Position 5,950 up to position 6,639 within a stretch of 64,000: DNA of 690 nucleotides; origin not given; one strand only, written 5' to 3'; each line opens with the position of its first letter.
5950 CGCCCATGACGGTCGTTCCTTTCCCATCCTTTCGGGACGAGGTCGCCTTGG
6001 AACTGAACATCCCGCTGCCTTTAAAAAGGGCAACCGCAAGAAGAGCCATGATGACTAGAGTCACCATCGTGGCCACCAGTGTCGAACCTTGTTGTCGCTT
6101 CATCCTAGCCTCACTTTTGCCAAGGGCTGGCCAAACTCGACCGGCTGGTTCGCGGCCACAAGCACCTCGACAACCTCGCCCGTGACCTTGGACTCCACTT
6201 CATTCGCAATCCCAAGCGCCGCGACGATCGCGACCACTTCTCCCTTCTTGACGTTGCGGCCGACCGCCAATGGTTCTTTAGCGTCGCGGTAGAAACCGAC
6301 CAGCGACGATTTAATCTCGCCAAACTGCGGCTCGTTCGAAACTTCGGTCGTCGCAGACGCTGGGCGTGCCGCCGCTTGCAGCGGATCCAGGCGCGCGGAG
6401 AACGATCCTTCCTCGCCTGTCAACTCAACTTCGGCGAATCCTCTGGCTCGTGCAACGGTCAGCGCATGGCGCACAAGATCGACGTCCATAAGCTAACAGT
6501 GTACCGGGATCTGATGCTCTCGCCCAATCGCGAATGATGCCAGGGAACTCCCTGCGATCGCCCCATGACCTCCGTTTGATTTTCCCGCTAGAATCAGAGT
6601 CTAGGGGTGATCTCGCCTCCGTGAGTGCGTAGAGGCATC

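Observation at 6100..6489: BCCP encoded upstream of accC lacks the biotinyl-lysine (AMKM replaced by ALGI)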

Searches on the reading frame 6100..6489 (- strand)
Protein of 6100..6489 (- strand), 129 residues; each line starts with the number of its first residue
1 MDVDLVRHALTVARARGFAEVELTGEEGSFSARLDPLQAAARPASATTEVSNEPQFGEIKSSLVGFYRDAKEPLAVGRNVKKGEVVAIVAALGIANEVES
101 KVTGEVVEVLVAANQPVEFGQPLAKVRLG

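Call 3: search_protein_families(library=pfam, proteins=[window:6100-6489:-], max_evalue=0.01)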
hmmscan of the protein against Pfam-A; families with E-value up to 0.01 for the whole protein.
window:6100-6489:- (129 aa): 2 families
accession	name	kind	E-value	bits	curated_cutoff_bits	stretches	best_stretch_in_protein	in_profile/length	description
PF00364.28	Biotin_lipoyl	-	1.2e-09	38.3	22.1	1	74-125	21-72/73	Biotin-requiring enzyme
PF13533.13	Biotin_lipoyl_2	-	0.00045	20.4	29.8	1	98-125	3-30/32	Biotin-lipoyl like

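Call 4: search_protein_families(library=ncbifam, proteins=[window:6100-6489:-], max_evalue=0.01)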
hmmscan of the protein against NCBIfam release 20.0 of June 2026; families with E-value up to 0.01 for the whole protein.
window:6100-6489:- (129 aa): 13 families
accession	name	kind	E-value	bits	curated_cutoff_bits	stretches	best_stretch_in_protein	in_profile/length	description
TIGR00531.1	BCCP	equivalog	4.9e-17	62.8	115.2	1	37-127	58-155/156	acetyl-CoA carboxylase biotin carboxyl carrier protein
NF006761.0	PRK09282.1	domain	4.9e-11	41.8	402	1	43-127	508-590/591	pyruvate carboxylase subunit B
NF005457.0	PRK07051.1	equivalog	1.5e-08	34.6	87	1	58-126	5-78/80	acetyl-CoA carboxylase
NF047903.1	MmDecMmdC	equivalog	9.8e-07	29.3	200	1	39-123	54-128/132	methylmalonyl-CoA decarboxylase subunit gamma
TIGR01108.1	oadA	equivalog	7.2e-05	21.4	756.5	1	39-121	500-580/582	sodium-extruding oxaloacetate decarboxylase subunit alpha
NF010643.0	PRK14040.1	subfamily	0.00014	20.5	892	1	33-125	503-593/595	oxaloacetate decarboxylase subunit alpha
TIGR02712.1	urea_carbox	equivalog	0.00041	18.2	1303.85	1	47-126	1123-1200/1201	urea carboxylase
NF009554.0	PRK12999.1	equivalog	0.00081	17.3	965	1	47-125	1068-1144/1147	pyruvate carboxylase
TIGR03077.1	not_gcvH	equivalog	0.0012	18.8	144.05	1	75-114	39-78/110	glycine cleavage protein H-like protein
NF002270.0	PRK01202.1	subfamily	0.0039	16.9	117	1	75-109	47-81/129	glycine cleavage system protein GcvH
NF011457.0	PRK14875.1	equivalog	0.0045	16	307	0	76-126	27-77/372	acetoin dehydrogenase dihydrolipoyllysine-residue acetyltransferase subunit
NF004173.0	PRK05641.1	equivalog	0.0068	17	199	0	75-125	101-151/153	putative acetyl-CoA carboxylase biotin carboxyl carrier protein subunit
NF005117.0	PRK06549.1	equivalog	0.0097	16.5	159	0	39-124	52-127/130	acetyl-CoA carboxylase biotin carboxyl carrier protein subunit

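Call 6: search_solved_structures(query=window:6100-6489:-, max_evalue=0.01, show_alignments=3)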
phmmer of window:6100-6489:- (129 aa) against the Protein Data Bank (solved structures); distinct sequences matched with E-value up to 0.01: 14.
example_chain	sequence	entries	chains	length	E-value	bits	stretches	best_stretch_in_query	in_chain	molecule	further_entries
4hr7_B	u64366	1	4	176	2.5e-09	40.7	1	44-125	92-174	Biotin carboxyl carrier protein of acetyl-CoA carboxylase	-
1a6x_A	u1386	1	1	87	1.3e-08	38.5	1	59-125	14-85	APO-BIOTIN CARBOXYL CARRIER PROTEIN OF ACETYL-COA CARBOXYLASE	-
3bdo_A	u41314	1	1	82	1.5e-08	38.2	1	59-125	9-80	PROTEIN (ACETYL-COA CARBOXYLASE)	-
1bdo_A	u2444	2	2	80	1.5e-08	38.2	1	59-125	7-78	ACETYL-COA CARBOXYLASE | PROTEIN (ACETYL-COA CARBOXYLASE)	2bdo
8uxz_B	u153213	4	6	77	1.6e-08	38.1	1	60-125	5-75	Biotin carboxyl carrier protein of acetyl-CoA carboxylase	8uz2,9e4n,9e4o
1onl_A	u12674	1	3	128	0.00049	23.7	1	75-117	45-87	glycine cleavage system H protein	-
1o78_A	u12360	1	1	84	0.0047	20.5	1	55-126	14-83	BIOTIN CARBOXYL CARRIER PROTEIN OF METHYLMALONYL-COA CARBOXYL-TRANSFERASE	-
5gu8_A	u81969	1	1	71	0.0051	20.4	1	74-125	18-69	149aa long hypothetical methylmalonyl-CoA decarboxylase gamma chain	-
1dcz_A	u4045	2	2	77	0.0051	20.4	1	57-126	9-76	TRANSCARBOXYLASE 1.3S SUBUNIT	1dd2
2d5d_A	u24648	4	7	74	0.0056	20.3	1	74-125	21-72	methylmalonyl-CoA decarboxylase gamma chain | 149aa long hypothetical methylmalonyl-CoA decarboxylase gamma chain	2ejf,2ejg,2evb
2ka7_A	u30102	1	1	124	0.0085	19.7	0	75-110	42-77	Glycine cleavage system H protein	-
5gua_A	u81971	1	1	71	0.0089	19.6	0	74-125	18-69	149aa long hypothetical methylmalonyl-CoA decarboxylase gamma chain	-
1zko_A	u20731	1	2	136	0.0094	19.5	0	75-110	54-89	Glycine cleavage system H protein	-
5gu9_A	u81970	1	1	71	0.0097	19.5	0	74-125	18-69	149aa long hypothetical methylmalonyl-CoA decarboxylase gamma chain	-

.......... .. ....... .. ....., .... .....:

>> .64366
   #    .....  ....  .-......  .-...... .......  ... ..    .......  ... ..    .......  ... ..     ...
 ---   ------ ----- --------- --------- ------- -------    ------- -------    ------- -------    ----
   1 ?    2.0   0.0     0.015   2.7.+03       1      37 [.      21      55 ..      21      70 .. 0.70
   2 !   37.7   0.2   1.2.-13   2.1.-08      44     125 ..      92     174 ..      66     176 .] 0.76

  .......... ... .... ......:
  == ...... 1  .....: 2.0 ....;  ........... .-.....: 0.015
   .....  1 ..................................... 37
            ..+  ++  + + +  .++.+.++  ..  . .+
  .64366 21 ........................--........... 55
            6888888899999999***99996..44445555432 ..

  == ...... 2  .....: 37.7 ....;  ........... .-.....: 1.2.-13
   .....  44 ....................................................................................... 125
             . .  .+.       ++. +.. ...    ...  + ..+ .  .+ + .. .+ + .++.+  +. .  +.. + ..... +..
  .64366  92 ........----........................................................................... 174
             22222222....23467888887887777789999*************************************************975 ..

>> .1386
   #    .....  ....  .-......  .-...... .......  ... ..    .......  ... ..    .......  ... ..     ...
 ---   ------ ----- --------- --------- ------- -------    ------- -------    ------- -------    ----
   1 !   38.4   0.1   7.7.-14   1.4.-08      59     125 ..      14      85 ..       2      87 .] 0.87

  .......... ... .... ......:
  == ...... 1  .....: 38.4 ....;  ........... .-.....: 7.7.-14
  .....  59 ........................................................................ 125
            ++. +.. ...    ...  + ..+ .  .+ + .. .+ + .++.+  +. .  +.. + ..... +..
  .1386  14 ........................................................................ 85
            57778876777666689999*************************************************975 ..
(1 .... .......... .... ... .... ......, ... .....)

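Call 7: find_homologous_proteins(query=window:6100-6489:-, max_evalue=0.001)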
Query window:6100-6489:- (129 aa): 117 proteins with E <= 0.001 among 167 candidates.
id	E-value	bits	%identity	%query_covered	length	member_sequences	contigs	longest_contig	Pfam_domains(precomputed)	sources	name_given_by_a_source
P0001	4.6e-69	248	99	96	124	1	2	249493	PF00364.29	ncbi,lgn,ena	-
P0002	6.7e-56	205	80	99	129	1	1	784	PF00364.29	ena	-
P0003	1.8e-53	198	75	100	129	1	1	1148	PF00364.29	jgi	jgi:acetyl-CoA carboxylase biotin carboxyl carrier protein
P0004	6.3e-52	193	78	99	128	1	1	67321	PF00364.29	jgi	jgi:biotin carboxyl carrier protein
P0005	3.2e-49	184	73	100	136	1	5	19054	PF00364.29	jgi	jgi:biotin carboxyl carrier protein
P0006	3.0e-48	181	76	95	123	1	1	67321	PF00364.29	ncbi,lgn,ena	-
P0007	3.4e-45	171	70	100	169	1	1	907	PF00364.29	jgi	jgi:biotin carboxyl carrier protein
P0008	3.5e-45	171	68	100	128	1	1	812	PF00364.29,PF25997.1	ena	-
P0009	5.1e-44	167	70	100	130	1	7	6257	PF00364.29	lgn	-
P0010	2.6e-41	158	64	100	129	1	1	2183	PF00364.29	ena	-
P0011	4.2e-41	158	66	98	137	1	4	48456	PF00364.29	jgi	jgi:biotin carboxyl carrier protein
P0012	4.2e-39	151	60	99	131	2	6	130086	PF00364.29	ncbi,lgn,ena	-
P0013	4.6e-39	151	64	98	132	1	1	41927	PF00364.29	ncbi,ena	-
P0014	4.7e-39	151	64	98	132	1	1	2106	PF00364.29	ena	-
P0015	2.2e-38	149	63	98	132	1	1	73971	PF00364.29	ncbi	-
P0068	1.5e-29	121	50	98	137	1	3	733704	PF00364.29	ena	-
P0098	6.0e-25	106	47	98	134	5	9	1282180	-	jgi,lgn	jgi:biotin carboxyl carrier protein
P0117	1.6e-5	43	34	95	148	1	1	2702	PF00364.29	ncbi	-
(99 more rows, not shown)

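Call 10: find_encoding_contigs(protein=P0001, flank=10000, max_places=4)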
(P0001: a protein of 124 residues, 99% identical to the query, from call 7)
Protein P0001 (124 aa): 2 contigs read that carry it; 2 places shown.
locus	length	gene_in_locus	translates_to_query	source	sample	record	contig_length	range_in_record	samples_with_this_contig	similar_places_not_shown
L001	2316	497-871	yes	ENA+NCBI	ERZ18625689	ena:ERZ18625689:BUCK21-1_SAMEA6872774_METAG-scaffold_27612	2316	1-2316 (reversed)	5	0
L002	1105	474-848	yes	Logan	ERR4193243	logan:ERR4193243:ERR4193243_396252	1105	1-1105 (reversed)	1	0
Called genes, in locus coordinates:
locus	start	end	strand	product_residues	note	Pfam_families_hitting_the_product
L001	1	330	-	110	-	?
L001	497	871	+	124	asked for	PF00364:Biotin_lipoyl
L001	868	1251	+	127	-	-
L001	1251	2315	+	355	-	?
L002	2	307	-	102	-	?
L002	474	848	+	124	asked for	PF00364:Biotin_lipoyl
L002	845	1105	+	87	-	?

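Call 12: find_related_loci(query=A1, collection=genome_contigs, flank=10000)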
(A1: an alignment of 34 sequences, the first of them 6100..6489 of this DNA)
Query A1 (129 aa) in genome_contigs; peptide patterns used: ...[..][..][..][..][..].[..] (x = any residue, [..] = any of these).
79 stretches matched a pattern; 29 encode a relative of the query (tblastn E <= 1e-3); 29 distinct loci.
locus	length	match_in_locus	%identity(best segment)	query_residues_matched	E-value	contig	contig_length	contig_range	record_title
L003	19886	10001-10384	60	1-127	3e-45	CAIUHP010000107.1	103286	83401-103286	MAG: uncultured Armatimonadetes bacterium isolate Umea_bin-06016 genome assembly, contig: bin-06016:107/119, whole genom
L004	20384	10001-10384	63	1-127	4e-45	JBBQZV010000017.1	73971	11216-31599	MAG: Fimbriimonadales bacterium isolate Co_metawrap_2252 Cmw_2252_k141_12135799_length_73971_cov_12.9987, whole genome s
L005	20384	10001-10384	60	1-128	9e-45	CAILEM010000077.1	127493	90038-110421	MAG: uncultured Armatimonadetes bacterium isolate Ki2-D3_bin-0414 genome assembly, contig: bin-0414:077/168, whole genom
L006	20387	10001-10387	60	1-127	2e-42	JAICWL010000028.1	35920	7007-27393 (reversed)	MAG: Fimbriimonadaceae bacterium isolate LS_FP_2_bin.42 k141_4722245_length_35920_cov_11.3353, whole genome shotgun sequ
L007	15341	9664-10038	55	1-127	1e-37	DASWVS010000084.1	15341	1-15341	MAG TPA_asm: Fimbriimonas sp. isolate SMAG_U3636 k141_580413, whole genome shotgun sequence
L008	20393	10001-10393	55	1-127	1e-37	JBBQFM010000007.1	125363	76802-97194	MAG: Fimbriimonadales bacterium isolate Co_metawrap_1030 Cmw_1030_k141_9229880_length_125363_cov_23.9985, whole genome s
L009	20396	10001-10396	57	1-127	3e-37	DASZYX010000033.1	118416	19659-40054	MAG TPA_asm: Fimbriimonadaceae bacterium isolate SMAG_U6221 k141_107471, whole genome shotgun sequence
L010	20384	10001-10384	61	1-127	6e-37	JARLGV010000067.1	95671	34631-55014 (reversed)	MAG: Fimbriimonas sp. isolate MAG_BO249 MetaBAT2_Bin_249_Oxic_k141_692037, whole genome shotgun sequence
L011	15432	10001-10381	51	1-128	7e-37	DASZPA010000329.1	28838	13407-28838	MAG TPA_asm: Fimbriimonas sp. isolate SMAG_U5959 k141_104601, whole genome shotgun sequence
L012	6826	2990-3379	57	1-126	2e-36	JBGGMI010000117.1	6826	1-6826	MAG: Fimbriimonas sp. isolate bin.008 k141_2140341, whole genome shotgun sequence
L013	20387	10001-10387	54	1-126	7e-36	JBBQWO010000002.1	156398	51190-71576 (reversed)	MAG: Fimbriimonadales bacterium isolate Co_metawrap_2059 Cmw_2059_k141_13966007_length_156398_cov_11.0000, whole genome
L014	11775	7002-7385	49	1-128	2e-34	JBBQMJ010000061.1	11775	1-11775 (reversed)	MAG: Fimbriimonadales bacterium isolate Co_metawrap_422 Cmw_422_k141_6042552_length_11775_cov_6.0000, whole genome shotg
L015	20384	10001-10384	46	4-128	1e-33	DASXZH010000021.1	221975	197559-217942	MAG TPA_asm: Fimbriimonadaceae bacterium isolate SMAG_U4846 k141_2132416, whole genome shotgun sequence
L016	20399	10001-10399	47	1-127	2e-33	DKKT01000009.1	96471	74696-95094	MAG TPA_asm: Chthonomonas sp. UBA6659 UBA6659_contig_2612, whole genome shotgun sequence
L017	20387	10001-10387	49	2-127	8e-33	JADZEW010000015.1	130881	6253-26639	MAG: Methanoregulaceae archaeon isolate SJ84 c_000000655266, whole genome shotgun sequence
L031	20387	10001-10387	31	2-128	1e-13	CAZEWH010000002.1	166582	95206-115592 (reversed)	MAG TPA_asm: uncultured Gammaproteobacteria bacterium isolate SRP077602_co5_241 genome assembly, contig: NODE_167_length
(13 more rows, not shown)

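Call 15: list_cluster_members(proteins=[P0117, P0098, P0068])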
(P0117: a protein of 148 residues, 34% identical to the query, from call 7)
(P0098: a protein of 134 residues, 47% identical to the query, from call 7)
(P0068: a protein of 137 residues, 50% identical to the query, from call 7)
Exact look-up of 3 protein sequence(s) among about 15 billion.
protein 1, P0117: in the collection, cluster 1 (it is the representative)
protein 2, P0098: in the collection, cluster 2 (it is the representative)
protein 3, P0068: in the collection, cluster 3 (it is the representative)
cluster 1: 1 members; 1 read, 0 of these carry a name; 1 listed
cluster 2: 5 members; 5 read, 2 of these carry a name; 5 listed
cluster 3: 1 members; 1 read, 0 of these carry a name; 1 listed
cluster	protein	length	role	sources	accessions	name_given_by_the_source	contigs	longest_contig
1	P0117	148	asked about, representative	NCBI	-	-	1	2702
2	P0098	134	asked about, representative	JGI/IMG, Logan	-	biotin carboxyl carrier protein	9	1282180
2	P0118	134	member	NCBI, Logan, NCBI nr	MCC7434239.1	MAG: hypothetical protein IT363_06105 [Methanoregulaceae archaeon] | hypothetical protein [Methanoregulaceae archaeon]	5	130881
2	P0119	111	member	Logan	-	-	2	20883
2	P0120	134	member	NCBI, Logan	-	-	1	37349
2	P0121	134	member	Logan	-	-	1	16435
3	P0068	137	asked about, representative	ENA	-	-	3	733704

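Call 16: find_encoding_contigs(protein=P0117, flank=5000, max_places=3)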
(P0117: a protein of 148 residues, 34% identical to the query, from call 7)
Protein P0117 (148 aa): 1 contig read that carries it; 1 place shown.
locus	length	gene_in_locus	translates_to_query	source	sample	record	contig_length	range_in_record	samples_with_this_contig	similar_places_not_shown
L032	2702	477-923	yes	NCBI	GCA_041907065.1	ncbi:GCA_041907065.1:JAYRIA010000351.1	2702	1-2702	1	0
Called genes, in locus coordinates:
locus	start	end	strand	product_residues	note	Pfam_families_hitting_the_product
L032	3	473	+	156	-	?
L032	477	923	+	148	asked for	PF00364:Biotin_lipoyl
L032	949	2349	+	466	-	PF00289:Biotin_carb_N, PF02786:CPSase_L_D2, PF08443:RimK (faint), PF02222:ATP-grasp, PF07478:Dala_Dala_lig_C, PF02785:Biotin_carb_C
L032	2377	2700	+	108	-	?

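Call 38: search_protein_representatives(alignment_id=A1)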
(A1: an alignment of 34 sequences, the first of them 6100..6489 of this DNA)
Query: 34 sequences, 132 profile positions. Proteins with E-value up to 0.001 (for the whole library): 15537; up to 1e-10: 3809; up to 1e-30: 114. The best 150 are listed.
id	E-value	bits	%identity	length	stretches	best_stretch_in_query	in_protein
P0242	2.7e-49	182.9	-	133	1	1-132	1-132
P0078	1.1e-47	177.7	-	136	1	1-131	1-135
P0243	3.0e-46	173.0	-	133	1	1-131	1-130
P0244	4.7e-46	172.4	-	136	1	1-131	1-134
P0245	7.4e-46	171.8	-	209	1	1-131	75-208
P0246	1.7e-45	170.6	-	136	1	1-132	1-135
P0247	7.4e-45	168.5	-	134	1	1-131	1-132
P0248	2.1e-43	163.9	-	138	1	1-131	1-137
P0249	2.4e-43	163.7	-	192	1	1-131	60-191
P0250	3.1e-43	163.3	-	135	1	1-131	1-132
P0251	3.3e-43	163.2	-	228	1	1-131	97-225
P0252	4.0e-43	162.9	-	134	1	1-132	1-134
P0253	5.9e-43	162.4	-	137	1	1-131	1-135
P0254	6.2e-43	162.3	-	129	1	1-131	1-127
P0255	2.1e-42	160.6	-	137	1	1-131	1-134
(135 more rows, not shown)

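Call 40: predict_structure(alignment_id=A1)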
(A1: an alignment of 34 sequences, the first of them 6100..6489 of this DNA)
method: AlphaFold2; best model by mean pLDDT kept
length: 129 residues; sequences in the alignment: 34
mean_pLDDT: 85.1   pTM: 0.54
mean pLDDT of the five models: 85.1, 85.0, 84.7, 84.2, 83.2
residues with pLDDT >= 90: 69; 70-90: 41; 50-70: 13; < 50: 6
segments of 3 or more residues with pLDDT < 50: none
pLDDT, mean of each block of 10 residues (from residue 1): 83 82 82 69 50 81 95 94 94 93 96 95 94
secondary structure, 60 per line:
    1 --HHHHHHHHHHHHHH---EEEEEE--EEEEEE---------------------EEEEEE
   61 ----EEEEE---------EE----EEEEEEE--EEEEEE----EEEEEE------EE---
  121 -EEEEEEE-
elements in order: H3-16 E20-25 E28-33 E55-60 E65-69 E85-91 E94-99 E104-109 E122-128

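Call 44: fold_search(model_id=the predicted structure, library=pdb)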
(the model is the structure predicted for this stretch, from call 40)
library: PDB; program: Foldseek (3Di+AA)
matches with E <= 10: 346; with E <= 0.001: 28
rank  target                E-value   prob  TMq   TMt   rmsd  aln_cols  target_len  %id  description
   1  1bdo                  1.4e-05  1.00  0.51  0.80   3.0        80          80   31  STRUCTURE OF THE BIOTINYL DOMAIN OF ACETYL-COENZYME A CARBOXYLASE DETERMINED BY MAD PHASING (released 1996-08-01)
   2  5ks8_C                4.4e-05  1.00  0.51  0.12  12.5       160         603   18  Crystal structure of two-subunit pyruvate carboxylase from Methylobacillus flagellatus (released 2016-10-19)
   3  8rth_A                5.3e-05  1.00  0.49  0.10  13.8       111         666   21  Trypanosoma brucei 3-methylcrotonyl-CoA carboxylase (released 2024-04-17)
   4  9yx0_A                5.3e-05  1.00  0.46  0.12  12.2       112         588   26  Structure of the 3-methylcrotonyl-coenzyme A carboxylase from Mycobacterium smegmatis (released 2025-11-26)
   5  5ks8_F                6.6e-05  1.00  0.49  0.14  21.6       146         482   18  Crystal structure of two-subunit pyruvate carboxylase from Methylobacillus flagellatus (released 2016-10-19)
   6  1a6x_MODEL_1_A        6.9e-05  1.00  0.51  0.71   4.0        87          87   29  STRUCTURE OF THE APO-BIOTIN CARBOXYL CARRIER PROTEIN (APO-BCCP87) OF ESCHERICHIA COLI ACETYL-COA CARBOXYLASE,  (released 1998-10-14)
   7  9a87                  7.3e-05  1.00  0.50  0.80   2.2        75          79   35  The structure of C-terminal domain of the Arabidopsis BCCP1 (released 2025-04-09)
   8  4hr7_G                8.7e-05  1.00  0.51  0.84   2.1        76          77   32  Crystal Structure of Biotin Carboxyl Carrier Protein-Biotin Carboxylase Complex from E.coli (released 2013-03-13)
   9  5gua                  1.4e-04  1.00  0.50  0.87   1.7        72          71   25  Structure of biotin carboxyl carrier protein from pyrococcus horikoshi OT3 (delta N79) A138Y mutant (released 2017-08-30)
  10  7wta_A                1.7e-04  1.00  0.46  0.10   9.9       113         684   21  Cryo-EM structure of human pyruvate carboxylase in apo state (released 2022-11-09)
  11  7wtb_A                2.1e-04  1.00  0.46  0.06  11.0       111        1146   22  Cryo-EM structure of human pyruvate carboxylase with acetyl-CoA (released 2022-11-09)
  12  5ks8_D                2.4e-04  1.00  0.49  0.12  15.9       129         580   19  Crystal structure of two-subunit pyruvate carboxylase from Methylobacillus flagellatus (released 2016-10-19)
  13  2evb                  2.5e-04  1.00  0.49  0.82   1.9        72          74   25  Structure of Biotin Carboxyl Carrier Protein (74Val start) from Pyrococcus horikoshi OT3 Ligand Free Form I (released 2006-05-01)
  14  2d5d_A                2.5e-04  1.00  0.47  0.83   2.3        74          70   27  Structure of Biotin Carboxyl Carrier Protein (74Val start) from Pyrococcus horikoshi OT3 Ligand Free Form II (released 2006-05-01)
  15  4hr7_D                2.6e-04  1.00  0.50  0.80   2.3        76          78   32  Crystal Structure of Biotin Carboxyl Carrier Protein-Biotin Carboxylase Complex from E.coli (released 2013-03-13)
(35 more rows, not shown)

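Call 58: list_cluster_members(proteins=[L033:9220-9618:+, L033:9618-9998:+, window:6103-6489:-, window:5723-6103:-, L063:5568-5981:+])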
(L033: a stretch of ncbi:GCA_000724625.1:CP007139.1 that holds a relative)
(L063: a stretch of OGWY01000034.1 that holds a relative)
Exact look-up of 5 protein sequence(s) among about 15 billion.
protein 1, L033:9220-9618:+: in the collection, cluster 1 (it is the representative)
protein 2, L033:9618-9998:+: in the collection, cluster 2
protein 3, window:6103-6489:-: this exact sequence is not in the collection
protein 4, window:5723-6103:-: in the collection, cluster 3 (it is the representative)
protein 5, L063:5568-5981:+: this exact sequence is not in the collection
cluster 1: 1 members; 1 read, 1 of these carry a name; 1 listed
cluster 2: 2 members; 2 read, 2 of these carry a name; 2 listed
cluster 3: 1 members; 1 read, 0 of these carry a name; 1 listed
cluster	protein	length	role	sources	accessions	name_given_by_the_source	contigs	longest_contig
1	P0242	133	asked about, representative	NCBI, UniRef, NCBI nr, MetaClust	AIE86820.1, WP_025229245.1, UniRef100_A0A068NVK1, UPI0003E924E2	acetyl-CoA carboxylase biotin carboxyl carrier protein [Fimbriimonas ginsengisoli] | Biotin carboxyl carrier protein of acetyl-CoA carboxylase n=1 Tax=Fimbriimonas ... | biotin/lipoyl-containing protein [Fimbriimonas ginsengisoli]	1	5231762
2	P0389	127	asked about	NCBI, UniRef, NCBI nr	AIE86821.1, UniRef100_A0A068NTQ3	hypothetical protein OP10G_3453 [Fimbriimonas ginsengisoli Gsoil 348] | Uncharacterized protein n=2 Tax=Fimbriimonas ginsengisoli TaxID=1005039 ...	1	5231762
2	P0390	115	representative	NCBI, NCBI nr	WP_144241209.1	hypothetical protein [Fimbriimonas ginsengisoli]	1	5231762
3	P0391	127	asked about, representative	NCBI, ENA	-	-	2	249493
